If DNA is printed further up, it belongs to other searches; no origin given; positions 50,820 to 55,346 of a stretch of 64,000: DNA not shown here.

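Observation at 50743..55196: Giant tandem-AAA (CbxX-type) protein with novel N-terminal domain, preceded by a triple 68-bp repeat array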

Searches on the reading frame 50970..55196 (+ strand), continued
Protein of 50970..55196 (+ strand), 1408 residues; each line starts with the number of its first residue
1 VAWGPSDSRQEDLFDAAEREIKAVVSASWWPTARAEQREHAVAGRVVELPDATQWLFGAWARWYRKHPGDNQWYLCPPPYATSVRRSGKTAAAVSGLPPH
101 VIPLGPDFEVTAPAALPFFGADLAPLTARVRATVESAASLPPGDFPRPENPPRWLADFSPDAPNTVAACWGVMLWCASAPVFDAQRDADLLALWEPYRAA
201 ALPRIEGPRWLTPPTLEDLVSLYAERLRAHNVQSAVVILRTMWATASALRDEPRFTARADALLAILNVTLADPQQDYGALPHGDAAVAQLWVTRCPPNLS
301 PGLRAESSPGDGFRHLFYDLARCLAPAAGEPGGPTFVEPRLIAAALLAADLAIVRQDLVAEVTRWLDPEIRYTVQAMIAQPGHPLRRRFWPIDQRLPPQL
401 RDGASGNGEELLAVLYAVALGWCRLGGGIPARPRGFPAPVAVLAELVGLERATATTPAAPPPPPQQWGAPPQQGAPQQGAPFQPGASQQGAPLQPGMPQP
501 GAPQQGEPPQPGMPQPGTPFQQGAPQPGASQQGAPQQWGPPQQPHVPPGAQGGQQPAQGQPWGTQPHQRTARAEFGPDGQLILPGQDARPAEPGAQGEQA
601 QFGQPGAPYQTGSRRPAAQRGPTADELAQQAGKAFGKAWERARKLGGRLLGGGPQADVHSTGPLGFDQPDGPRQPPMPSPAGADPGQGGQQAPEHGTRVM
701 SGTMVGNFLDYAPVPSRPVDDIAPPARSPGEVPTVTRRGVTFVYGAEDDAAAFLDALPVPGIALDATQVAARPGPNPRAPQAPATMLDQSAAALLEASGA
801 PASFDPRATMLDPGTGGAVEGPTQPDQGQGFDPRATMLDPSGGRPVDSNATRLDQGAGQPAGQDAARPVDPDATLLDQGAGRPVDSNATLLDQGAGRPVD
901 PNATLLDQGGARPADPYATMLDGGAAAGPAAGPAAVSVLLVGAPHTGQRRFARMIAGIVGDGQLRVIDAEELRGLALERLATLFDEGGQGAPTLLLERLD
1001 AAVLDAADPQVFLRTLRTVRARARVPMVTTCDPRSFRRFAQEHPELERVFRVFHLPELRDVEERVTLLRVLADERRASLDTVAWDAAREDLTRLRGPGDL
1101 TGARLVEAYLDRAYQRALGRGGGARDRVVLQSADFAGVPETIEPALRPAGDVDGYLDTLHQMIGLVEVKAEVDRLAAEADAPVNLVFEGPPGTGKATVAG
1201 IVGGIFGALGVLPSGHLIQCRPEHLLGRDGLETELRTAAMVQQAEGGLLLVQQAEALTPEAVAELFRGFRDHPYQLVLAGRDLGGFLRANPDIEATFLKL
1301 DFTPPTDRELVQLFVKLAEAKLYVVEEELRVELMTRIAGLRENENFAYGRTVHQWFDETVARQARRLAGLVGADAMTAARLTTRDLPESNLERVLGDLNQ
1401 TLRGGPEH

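Call 14: find_encoding_contigs(protein=P0002, flank=10000, max_places=2)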
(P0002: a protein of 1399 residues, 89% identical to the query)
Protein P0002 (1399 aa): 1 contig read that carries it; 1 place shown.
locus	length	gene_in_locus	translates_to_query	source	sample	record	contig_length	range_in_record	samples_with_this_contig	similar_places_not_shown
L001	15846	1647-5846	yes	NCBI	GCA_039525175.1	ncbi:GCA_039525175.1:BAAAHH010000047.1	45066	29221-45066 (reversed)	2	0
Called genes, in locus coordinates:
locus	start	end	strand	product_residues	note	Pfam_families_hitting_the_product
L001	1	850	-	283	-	?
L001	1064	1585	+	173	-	PF00132:Hexapep (faint)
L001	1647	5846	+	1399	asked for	PF17866:AAA_lid_6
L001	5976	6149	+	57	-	-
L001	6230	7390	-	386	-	PF01384:PHO4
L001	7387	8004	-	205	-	PF01865:PhoU_div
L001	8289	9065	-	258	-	PF02463:SMC_N (faint), PF00005:ABC_tran, PF13304:AAA_21 (faint)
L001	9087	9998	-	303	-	PF00528:BPD_transp_1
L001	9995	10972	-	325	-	PF00528:BPD_transp_1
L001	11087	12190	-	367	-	PF01547:SBP_bac_1, PF12849:PBP_like_2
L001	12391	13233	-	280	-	PF13527:Acetyltransf_9 (faint), PF13302:Acetyltransf_3 (weak), PF00583:Acetyltransf_1, PF13673:Acetyltransf_10, PF13508:Acetyltransf_7, PF08445:FR47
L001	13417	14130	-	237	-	PF21695:GlnR_1st, PF00486:Trans_reg_C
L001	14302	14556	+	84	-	PF02597:ThiS (weak)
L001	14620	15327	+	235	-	PF11209:LmeA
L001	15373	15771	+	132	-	PF00085:Thioredoxin, PF13098:Thioredoxin_2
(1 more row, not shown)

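Call 15: find_encoding_contigs(protein=P0004, flank=10000, max_places=2)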
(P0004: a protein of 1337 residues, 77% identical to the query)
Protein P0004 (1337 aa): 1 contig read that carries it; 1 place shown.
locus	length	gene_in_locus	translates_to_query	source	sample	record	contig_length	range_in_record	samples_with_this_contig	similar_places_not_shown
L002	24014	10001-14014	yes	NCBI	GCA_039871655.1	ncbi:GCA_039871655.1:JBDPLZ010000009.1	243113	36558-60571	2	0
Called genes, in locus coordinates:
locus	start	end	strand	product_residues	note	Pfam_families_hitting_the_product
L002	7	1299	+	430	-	PF00232:Glyco_hydro_1, PF02449:Glyco_hydro_42 (faint), PF00232:Glyco_hydro_1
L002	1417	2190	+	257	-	PF00106:adh_short, PF08659:KR, PF13561:adh_short_C2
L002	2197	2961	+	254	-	PF00378:ECH_1, PF16113:ECH_2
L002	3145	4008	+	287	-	PF00089:Trypsin, PF13365:Trypsin_2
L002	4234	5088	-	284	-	PF09995:MPAB_Lcp_cat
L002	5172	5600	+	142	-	PF00472:RF-1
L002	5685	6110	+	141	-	-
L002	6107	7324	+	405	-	PF13796:Sensor, PF07730:HisKA_3, PF02518:HATPase_c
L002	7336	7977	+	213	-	PF00072:Response_reg, PF00196:GerE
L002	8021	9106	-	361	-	-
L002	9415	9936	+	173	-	PF00132:Hexapep (weak)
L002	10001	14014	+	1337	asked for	PF17866:AAA_lid_6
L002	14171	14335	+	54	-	-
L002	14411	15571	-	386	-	PF01384:PHO4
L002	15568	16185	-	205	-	PF01865:PhoU_div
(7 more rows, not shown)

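Call 16: find_encoding_contigs(protein=P0005, flank=10000, max_places=2)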
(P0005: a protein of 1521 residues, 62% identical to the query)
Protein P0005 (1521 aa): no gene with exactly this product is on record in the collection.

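Call 20: find_encoding_contigs(protein=P0007, flank=10000, max_places=1)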
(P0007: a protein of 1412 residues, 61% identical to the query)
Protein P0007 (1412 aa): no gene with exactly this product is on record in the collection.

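Call 21: find_encoding_contigs(protein=P0008, flank=10000, max_places=1)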
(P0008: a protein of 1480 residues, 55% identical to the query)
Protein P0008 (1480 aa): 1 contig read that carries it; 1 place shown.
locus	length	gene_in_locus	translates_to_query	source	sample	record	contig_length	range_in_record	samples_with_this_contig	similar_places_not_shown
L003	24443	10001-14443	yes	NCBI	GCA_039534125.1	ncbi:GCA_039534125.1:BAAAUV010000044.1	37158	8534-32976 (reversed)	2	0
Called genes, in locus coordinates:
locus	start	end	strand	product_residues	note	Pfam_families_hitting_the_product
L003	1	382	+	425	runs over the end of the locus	PF00232:Glyco_hydro_1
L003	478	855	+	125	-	PF20704:KH_NucS_shadow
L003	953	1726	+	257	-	PF00106:adh_short, PF08659:KR, PF13561:adh_short_C2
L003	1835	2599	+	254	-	PF00378:ECH_1, PF16113:ECH_2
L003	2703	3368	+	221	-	-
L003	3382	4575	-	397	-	PF06441:EHN, PF00561:Abhydrolase_1 (weak)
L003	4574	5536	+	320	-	PF08279:HTH_11, PF19187:HTH_PafC (faint), PF13280:WYL, PF25583:WCX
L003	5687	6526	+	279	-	PF00089:Trypsin, PF13365:Trypsin_2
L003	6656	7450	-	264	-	PF09995:MPAB_Lcp_cat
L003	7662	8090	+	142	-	PF00472:RF-1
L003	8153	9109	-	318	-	-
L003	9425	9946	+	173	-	PF00132:Hexapep (weak)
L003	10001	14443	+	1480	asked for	PF17866:AAA_lid_6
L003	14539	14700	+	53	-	-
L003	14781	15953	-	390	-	PF01384:PHO4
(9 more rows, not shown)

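Call 22: find_encoding_contigs(protein=P0010, flank=10000, max_places=1)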
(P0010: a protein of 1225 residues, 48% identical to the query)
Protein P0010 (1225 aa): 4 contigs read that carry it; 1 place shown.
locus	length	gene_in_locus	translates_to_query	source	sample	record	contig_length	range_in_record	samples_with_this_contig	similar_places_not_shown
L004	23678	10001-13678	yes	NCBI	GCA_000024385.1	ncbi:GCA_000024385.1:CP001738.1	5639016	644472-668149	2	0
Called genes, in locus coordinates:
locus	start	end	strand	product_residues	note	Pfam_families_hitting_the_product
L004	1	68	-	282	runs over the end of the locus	PF00106:adh_short, PF08659:KR, PF13561:adh_short_C2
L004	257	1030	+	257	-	PF00106:adh_short, PF08659:KR, PF13561:adh_short_C2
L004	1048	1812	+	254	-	PF00378:ECH_1, PF16113:ECH_2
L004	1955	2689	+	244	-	PF00072:Response_reg, PF00486:Trans_reg_C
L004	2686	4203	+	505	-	PF00672:HAMP, PF00512:HisKA, PF13581:HATPase_c_2 (weak), PF02518:HATPase_c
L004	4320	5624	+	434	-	PF00089:Trypsin, PF13365:Trypsin_2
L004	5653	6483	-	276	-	PF09995:MPAB_Lcp_cat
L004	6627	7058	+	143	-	PF00472:RF-1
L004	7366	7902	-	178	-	PF01327:Pep_deformylase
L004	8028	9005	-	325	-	-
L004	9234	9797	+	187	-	PF00132:Hexapep (faint)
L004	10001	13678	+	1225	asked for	PF17866:AAA_lid_6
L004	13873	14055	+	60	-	-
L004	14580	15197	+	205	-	PF01865:PhoU_div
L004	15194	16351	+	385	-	PF01384:PHO4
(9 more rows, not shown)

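Call 45: find_encoding_contigs(protein=P0003, flank=3000, max_places=1)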
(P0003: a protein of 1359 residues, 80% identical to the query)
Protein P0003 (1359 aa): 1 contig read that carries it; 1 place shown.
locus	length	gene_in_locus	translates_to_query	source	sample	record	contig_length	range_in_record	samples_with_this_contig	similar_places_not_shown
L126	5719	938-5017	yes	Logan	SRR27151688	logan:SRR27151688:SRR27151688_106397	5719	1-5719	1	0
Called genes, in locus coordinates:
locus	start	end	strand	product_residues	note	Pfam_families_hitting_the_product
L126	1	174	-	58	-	?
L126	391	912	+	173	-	PF00132:Hexapep (faint)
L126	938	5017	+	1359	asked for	PF17866:AAA_lid_6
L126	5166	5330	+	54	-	-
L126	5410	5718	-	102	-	?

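Call 93: search_protein_families(library=padloc, proteins=[window:50970-55196:+], max_evalue=0.001)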
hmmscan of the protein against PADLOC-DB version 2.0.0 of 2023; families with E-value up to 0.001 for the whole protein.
window:50970-55196:+ (1408 aa): 0 families
